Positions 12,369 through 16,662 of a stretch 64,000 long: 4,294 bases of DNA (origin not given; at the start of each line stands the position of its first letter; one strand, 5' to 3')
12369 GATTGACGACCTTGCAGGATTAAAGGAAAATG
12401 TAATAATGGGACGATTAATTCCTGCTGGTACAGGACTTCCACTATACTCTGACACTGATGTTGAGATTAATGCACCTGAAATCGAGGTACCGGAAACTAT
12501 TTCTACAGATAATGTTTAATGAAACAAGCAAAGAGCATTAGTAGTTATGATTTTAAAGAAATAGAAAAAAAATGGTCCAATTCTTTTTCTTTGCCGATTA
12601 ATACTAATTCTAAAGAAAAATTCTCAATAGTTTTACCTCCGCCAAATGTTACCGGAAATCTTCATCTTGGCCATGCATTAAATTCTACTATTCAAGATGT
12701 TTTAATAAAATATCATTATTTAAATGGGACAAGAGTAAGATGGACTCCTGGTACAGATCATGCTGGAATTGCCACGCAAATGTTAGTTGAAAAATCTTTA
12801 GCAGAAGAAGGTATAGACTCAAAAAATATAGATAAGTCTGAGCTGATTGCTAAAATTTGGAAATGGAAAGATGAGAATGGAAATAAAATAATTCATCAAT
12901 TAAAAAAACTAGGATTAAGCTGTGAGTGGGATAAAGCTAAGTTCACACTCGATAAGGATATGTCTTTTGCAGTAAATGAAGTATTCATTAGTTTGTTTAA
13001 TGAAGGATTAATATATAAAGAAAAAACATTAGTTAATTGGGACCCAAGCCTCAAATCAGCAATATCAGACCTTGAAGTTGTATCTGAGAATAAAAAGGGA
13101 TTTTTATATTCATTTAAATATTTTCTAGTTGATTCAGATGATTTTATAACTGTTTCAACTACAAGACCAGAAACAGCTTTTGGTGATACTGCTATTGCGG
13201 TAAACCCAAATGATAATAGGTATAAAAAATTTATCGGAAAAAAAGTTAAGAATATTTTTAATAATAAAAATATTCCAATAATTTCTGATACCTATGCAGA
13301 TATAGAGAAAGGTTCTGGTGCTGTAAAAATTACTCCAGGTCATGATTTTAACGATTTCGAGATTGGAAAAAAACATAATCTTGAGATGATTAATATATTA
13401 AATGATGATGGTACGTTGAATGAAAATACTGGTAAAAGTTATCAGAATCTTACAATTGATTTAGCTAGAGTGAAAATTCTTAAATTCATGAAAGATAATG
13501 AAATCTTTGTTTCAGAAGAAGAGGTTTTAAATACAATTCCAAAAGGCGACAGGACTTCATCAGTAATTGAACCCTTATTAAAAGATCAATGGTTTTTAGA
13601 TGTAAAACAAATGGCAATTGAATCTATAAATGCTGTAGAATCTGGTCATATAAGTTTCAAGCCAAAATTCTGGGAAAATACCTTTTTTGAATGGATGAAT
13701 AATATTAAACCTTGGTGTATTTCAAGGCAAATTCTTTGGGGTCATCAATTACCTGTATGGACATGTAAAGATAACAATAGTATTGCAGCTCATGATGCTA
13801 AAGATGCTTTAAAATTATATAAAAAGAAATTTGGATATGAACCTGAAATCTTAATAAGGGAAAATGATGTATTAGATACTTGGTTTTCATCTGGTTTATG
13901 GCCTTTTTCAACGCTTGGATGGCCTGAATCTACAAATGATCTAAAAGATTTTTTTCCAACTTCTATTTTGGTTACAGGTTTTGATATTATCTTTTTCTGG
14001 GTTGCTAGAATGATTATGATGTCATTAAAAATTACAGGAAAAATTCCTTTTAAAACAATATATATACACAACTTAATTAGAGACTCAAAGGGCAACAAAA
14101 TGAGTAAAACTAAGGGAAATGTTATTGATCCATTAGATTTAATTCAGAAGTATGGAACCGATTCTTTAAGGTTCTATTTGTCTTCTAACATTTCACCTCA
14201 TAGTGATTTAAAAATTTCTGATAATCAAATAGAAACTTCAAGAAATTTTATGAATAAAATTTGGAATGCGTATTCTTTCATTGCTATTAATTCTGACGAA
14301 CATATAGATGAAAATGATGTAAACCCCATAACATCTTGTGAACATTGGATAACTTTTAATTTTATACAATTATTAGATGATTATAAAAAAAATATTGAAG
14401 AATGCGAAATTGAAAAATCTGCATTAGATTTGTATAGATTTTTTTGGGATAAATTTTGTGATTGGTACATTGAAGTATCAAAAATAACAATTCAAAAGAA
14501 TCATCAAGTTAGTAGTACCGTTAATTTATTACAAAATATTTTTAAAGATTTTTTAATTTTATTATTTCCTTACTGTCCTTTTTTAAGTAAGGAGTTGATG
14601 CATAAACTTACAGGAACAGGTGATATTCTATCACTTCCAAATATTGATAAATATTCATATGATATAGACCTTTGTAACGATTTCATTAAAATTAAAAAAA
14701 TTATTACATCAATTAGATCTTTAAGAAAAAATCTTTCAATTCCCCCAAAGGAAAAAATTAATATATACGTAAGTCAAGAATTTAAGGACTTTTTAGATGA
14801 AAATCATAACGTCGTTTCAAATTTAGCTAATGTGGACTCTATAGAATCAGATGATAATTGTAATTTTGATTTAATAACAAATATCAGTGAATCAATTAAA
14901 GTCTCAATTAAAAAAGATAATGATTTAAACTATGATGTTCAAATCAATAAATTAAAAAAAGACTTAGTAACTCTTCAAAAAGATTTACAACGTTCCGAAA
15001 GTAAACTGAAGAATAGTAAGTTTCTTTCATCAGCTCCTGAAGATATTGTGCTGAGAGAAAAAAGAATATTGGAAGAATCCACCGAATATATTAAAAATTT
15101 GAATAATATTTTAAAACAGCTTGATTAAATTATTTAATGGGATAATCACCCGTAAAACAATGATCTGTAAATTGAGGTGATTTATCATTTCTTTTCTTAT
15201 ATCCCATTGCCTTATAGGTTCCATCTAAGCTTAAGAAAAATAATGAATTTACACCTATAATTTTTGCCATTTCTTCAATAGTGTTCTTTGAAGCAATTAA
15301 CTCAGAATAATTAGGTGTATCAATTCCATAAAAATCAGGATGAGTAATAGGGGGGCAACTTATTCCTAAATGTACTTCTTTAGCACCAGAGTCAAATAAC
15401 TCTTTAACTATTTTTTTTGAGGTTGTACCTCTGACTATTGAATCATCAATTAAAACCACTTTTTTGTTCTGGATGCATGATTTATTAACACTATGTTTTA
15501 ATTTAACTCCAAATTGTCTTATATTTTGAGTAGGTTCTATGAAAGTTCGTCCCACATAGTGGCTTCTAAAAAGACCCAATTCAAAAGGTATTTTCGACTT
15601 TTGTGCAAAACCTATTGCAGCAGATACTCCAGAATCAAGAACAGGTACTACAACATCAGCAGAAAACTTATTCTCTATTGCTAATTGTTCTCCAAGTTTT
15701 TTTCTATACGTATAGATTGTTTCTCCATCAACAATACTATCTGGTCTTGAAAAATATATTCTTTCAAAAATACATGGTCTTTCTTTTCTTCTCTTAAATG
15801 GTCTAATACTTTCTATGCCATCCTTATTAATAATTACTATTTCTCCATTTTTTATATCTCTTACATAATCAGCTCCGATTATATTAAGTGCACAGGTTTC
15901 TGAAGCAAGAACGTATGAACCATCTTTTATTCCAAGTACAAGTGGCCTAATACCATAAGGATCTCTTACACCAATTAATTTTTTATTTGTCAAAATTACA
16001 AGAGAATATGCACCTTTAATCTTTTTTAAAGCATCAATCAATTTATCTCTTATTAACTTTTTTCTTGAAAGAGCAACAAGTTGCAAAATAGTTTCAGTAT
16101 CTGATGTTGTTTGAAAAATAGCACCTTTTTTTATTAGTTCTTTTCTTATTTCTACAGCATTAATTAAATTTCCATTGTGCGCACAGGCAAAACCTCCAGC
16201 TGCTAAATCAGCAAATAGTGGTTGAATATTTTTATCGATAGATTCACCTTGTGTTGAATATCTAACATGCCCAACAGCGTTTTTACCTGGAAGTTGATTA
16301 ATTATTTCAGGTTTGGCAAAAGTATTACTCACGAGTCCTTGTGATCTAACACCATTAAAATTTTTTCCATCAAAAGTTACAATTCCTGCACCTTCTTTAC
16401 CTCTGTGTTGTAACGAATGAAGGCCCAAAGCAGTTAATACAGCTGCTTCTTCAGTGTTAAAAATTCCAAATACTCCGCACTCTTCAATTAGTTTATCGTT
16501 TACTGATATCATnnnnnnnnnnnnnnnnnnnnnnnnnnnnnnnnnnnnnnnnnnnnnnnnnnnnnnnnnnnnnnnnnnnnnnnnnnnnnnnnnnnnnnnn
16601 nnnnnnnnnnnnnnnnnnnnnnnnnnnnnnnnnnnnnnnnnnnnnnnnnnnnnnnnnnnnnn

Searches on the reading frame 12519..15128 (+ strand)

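Call 13: search_protein_families(library=pfam, proteins=[window:12519-15128:+], max_evalue=0.00001)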
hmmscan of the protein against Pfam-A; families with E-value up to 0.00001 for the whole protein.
window:12519-15128:+ (869 aa): 6 families
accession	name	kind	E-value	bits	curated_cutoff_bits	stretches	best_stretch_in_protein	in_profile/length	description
PF00133.28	tRNA-synt_1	-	3.9e-131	438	22.7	1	28-566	18-413/414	tRNA synthetases class I (I, L, M and V)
PF08264.19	Anticodon_1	-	3.8e-23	82.4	25.1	1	609-750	2-147/148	Anticodon-binding domain of tRNA ligase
PF09334.17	tRNA-synt_1g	-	3.2e-21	76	20.1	2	489-576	291-376/391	tRNA synthetases class I (M)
PF13603.12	tRNA-synt_1_2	-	6.3e-10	39.3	25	1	238-300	84-146/185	Leucyl-tRNA synthetase, editing domain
PF10458.14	Val_tRNA-synt_C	-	3.5e-09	37.2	25.9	1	808-868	5-65/66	Valyl tRNA synthetase tRNA binding arm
PF01406.26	tRNA-synt_1e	-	2.7e-06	27.4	27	0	483-574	210-299/301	tRNA synthetases class I (C) catalytic domain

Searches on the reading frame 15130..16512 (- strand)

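Call 13: search_protein_families(library=pfam, proteins=[window:15130-16512:-], max_evalue=0.00001)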
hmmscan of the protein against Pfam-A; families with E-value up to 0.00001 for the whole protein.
window:15130-16512:- (460 aa): 4 families
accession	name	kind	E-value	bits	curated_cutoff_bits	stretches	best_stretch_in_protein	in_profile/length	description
PF13537.11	GATase_7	-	4.8e-22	78.7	25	1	87-209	6-121/123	Glutamine amidotransferase domain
PF13522.11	GATase_6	-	2.4e-19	70.1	27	1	77-205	11-130/130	Glutamine amidotransferase domain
PF00156.33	Pribosyltran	-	1.2e-06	28.4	26.3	0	281-386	25-124/158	Phosphoribosyl transferase domain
PF13230.11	GATase_4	-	4e-06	26.4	23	1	33-121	21-115/272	Glutamine amidotransferases class-II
